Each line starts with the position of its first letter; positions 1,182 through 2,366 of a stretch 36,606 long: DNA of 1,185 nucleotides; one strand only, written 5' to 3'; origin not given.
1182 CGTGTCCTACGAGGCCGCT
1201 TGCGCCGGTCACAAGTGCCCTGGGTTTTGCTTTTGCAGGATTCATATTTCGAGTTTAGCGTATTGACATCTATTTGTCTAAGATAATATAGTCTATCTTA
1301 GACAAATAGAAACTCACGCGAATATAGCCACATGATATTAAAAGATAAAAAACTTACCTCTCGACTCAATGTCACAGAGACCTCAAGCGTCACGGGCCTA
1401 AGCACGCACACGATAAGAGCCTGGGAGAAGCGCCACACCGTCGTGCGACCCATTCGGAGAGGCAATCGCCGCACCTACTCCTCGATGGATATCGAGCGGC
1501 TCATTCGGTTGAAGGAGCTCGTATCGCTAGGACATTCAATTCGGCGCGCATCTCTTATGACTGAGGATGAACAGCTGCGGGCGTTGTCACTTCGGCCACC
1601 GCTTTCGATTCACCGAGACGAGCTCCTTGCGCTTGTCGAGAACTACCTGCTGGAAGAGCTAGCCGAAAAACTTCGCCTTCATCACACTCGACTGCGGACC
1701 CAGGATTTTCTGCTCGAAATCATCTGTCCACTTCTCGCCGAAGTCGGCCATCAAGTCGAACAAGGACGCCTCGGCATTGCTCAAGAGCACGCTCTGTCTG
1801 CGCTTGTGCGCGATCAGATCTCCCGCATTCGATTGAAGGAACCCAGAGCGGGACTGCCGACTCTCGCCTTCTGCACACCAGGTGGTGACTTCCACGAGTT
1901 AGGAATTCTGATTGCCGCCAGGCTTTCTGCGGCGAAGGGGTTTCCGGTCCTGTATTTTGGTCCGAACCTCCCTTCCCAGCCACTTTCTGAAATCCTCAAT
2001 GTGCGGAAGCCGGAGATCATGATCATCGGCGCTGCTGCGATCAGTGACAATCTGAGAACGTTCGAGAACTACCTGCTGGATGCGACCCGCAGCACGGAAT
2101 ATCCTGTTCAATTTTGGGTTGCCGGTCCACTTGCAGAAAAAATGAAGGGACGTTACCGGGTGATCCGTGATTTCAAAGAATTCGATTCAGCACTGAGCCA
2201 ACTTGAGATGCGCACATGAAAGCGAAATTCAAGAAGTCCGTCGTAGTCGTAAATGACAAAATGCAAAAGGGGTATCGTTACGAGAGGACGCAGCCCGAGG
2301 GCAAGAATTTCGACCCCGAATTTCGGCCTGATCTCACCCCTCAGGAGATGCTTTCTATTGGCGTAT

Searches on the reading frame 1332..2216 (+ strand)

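Call 4: search_protein_families(library=pfam, proteins=[window:1332-2216:+], max_evalue=0.1)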
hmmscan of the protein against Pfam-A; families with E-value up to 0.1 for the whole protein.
window:1332-2216:+ (295 aa): 6 families
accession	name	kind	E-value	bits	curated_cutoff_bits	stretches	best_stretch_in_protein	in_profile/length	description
PF13411.12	MerR_1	-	3.7e-13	49.8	21.6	1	14-76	3-65/69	MerR HTH family regulatory protein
PF02607.22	B12-binding_2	-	5.5e-06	26.9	23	1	107-160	17-67/74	B12 binding domain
PF02310.24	B12-binding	-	0.00014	22.1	32.1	1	182-290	7-119/121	B12 binding domain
PF00376.29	MerR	-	0.0015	18.7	28.2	1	21-49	9-38/38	MerR family regulatory protein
PF12728.13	HTH_17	-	0.035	14.8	27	1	12-59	2-48/51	Helix-turn-helix domain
PF13542.12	HTH_Tnp_ISL3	-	0.073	13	27.4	0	8-35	24-50/51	Helix-turn-helix domain of transposase family ISL3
